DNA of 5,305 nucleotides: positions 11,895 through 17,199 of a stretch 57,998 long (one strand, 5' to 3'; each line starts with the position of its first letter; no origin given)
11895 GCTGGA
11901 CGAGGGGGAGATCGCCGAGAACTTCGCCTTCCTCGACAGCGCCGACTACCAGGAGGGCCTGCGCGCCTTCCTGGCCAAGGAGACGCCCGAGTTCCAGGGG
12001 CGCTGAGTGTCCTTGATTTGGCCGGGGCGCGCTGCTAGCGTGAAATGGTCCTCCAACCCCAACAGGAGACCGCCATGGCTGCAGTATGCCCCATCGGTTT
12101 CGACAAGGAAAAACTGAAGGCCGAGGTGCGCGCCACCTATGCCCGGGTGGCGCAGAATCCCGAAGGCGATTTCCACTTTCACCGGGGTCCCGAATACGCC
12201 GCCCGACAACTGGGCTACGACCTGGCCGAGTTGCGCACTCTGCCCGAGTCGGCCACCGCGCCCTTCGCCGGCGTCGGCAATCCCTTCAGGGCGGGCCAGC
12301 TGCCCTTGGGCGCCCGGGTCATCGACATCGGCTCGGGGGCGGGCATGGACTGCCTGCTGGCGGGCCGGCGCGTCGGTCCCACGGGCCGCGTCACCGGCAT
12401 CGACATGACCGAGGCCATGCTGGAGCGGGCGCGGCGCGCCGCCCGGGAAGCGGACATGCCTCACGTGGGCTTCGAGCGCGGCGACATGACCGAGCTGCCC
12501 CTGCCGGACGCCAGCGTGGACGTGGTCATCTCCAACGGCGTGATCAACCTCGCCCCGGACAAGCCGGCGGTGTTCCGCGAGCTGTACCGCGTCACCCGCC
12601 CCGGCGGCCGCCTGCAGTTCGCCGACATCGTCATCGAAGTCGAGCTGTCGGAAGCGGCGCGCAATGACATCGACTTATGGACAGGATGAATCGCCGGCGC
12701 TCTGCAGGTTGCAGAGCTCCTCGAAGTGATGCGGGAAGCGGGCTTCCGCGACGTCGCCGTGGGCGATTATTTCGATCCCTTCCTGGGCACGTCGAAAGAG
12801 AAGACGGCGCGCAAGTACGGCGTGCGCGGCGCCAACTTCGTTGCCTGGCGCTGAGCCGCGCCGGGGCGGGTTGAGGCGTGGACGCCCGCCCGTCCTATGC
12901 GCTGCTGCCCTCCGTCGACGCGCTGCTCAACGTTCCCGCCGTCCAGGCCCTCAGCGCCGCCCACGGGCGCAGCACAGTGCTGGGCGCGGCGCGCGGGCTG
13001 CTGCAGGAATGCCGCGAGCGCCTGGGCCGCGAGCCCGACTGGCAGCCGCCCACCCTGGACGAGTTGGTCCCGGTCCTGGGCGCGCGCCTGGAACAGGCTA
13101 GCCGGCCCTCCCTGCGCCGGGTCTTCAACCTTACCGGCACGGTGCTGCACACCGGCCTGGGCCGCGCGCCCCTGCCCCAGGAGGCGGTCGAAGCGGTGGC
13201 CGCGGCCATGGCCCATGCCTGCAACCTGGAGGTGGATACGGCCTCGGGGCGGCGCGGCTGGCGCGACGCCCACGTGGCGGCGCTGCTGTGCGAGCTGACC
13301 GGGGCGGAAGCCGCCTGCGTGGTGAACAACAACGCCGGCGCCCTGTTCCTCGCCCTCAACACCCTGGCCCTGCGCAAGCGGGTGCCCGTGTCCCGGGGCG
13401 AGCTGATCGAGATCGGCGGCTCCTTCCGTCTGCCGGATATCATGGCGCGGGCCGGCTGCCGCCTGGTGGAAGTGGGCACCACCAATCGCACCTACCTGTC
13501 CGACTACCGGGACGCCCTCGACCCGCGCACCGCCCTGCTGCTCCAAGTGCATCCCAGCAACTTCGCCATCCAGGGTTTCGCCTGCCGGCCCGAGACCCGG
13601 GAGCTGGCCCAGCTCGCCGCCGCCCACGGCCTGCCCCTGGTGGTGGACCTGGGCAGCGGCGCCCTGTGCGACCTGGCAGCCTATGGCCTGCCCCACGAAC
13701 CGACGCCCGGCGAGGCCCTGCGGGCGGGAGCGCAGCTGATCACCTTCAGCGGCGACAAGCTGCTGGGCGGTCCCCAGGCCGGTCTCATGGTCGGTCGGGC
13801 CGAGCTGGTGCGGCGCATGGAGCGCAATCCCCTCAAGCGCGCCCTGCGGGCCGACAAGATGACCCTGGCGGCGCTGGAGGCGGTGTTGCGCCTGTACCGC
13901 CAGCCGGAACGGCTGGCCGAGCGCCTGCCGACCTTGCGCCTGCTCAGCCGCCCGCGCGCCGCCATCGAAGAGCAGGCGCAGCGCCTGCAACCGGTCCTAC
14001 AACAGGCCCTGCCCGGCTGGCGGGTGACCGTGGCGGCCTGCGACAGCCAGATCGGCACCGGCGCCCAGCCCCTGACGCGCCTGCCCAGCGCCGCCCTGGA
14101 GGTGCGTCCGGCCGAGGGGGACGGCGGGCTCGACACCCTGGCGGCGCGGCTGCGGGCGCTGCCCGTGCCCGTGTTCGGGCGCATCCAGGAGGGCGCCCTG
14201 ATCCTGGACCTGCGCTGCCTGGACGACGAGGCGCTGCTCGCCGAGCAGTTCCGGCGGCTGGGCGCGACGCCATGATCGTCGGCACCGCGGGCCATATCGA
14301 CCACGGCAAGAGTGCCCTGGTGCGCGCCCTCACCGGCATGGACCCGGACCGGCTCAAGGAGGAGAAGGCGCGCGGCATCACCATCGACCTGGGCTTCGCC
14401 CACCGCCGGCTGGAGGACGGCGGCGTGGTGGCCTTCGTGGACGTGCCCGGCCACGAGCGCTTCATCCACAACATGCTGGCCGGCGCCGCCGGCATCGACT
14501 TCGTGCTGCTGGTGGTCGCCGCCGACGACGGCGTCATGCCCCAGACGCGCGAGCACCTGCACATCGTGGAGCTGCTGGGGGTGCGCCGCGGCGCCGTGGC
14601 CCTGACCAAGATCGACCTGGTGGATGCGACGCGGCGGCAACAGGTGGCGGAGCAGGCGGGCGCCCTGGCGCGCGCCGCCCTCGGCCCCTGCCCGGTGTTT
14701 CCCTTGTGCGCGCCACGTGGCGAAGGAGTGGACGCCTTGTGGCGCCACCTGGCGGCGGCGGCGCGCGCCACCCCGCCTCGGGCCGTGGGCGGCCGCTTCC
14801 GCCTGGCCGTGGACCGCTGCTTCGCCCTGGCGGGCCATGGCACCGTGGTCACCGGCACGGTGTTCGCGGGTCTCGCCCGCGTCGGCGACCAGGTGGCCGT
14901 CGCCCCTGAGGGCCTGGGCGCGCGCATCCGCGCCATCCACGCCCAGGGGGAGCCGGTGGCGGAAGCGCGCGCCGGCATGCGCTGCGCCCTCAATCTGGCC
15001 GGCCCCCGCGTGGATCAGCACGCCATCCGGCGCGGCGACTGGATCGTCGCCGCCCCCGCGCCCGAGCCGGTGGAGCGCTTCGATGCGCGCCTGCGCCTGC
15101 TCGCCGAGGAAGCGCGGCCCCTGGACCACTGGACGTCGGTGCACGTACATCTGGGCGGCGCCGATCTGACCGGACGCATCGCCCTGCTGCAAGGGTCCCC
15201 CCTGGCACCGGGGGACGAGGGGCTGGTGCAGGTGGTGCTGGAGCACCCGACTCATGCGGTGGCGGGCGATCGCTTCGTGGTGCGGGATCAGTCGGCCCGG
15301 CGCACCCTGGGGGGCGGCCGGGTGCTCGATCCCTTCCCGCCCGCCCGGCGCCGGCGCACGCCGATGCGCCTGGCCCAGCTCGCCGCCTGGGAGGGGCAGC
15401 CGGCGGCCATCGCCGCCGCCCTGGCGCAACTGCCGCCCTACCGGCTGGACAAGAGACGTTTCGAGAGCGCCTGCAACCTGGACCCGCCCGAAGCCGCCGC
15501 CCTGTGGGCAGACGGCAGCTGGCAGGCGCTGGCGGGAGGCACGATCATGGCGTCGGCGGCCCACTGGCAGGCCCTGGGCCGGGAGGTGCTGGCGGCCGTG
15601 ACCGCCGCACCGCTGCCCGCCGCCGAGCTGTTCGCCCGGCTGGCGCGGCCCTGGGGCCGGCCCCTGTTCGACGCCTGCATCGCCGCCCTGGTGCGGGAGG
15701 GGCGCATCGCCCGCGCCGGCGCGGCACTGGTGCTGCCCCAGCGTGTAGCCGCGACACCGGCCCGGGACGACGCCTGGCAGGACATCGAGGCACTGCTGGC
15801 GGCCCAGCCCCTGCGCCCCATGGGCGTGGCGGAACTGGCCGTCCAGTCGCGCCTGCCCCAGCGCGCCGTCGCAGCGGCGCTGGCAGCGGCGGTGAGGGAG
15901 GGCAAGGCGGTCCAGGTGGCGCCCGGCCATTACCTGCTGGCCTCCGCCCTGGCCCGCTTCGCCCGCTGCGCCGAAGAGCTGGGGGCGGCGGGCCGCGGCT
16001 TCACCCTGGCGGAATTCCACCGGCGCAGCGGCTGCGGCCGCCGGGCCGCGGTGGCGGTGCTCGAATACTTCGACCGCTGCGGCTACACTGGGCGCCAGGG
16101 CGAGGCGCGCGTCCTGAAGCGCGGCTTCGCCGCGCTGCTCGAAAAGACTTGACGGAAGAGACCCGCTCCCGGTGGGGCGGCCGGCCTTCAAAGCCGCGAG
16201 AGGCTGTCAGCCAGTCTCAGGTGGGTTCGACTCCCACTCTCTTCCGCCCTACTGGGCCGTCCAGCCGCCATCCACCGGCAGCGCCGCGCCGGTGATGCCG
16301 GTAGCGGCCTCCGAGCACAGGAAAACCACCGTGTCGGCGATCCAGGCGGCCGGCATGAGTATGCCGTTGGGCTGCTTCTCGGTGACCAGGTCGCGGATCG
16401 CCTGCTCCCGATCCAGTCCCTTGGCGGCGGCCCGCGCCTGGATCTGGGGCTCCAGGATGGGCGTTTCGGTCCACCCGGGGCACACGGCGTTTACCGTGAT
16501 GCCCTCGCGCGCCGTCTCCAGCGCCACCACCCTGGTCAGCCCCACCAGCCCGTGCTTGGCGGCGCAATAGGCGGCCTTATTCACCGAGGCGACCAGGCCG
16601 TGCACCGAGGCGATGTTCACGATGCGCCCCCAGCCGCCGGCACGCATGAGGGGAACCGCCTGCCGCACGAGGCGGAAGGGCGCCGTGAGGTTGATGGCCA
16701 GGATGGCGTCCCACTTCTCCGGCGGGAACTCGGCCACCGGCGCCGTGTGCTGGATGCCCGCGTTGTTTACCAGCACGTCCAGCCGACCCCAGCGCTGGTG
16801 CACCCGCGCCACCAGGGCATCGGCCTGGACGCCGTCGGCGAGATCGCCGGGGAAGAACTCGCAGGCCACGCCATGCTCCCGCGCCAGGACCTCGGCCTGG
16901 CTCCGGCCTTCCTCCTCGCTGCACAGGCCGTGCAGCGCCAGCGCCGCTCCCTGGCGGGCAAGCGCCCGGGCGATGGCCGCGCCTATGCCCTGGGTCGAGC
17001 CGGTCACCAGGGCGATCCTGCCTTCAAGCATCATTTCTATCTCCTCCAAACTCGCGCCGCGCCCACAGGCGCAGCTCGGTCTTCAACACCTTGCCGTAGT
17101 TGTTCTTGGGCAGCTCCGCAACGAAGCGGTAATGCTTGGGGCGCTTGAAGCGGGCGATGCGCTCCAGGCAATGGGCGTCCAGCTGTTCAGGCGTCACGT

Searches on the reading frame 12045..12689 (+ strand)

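Call 67: search_protein_families(library=pfam, proteins=[window:12045-12689:+], max_evalue=0.0001)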
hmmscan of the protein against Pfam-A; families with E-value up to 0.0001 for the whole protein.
window:12045-12689:+ (214 aa): 7 families
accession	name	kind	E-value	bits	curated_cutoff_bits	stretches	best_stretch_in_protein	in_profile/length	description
PF13847.12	Methyltransf_31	-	1.8e-30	106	27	1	89-208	4-125/145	Methyltransferase domain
PF13649.12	Methyltransf_25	-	3.7e-23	82.5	27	1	92-188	1-97/97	Methyltransferase domain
PF08241.18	Methyltransf_11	-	4.8e-23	82.1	21.2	1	94-190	2-93/95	Methyltransferase domain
PF01209.24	Ubie_methyltran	-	2e-15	57.3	20.1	1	89-192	48-151/233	ubiE/COQ5 methyltransferase family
PF08242.18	Methyltransf_12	-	4.4e-14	53.4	30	1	93-190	1-98/98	Methyltransferase domain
PF13489.12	Methyltransf_23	-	1.2e-11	45.1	27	1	84-198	18-122/164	Methyltransferase domain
PF01135.25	PCMT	-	3.7e-07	30.6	20.3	1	86-150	71-135/210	Protein-L-isoaspartate(D-aspartate) O-methyltransferase (PCMT)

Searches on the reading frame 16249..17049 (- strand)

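Call 67: search_protein_families(library=pfam, proteins=[window:16249-17049:-], max_evalue=0.0001)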
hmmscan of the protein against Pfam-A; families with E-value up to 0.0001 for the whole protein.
window:16249-17049:- (266 aa): 4 families
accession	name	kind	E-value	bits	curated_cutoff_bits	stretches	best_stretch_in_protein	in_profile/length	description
PF13561.12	adh_short_C2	-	1.2e-62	212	27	1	19-264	5-236/236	Enoyl-(Acyl carrier protein) reductase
PF00106.31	adh_short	-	4.2e-58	196.5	26.6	1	12-202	2-190/195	short chain dehydrogenase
PF08659.16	KR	-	2.2e-12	47.7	22.6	1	14-170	4-158/180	KR domain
PF23441.1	SDR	-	8e-06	25.9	27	1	13-215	10-216/258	SDR-like rossmann domain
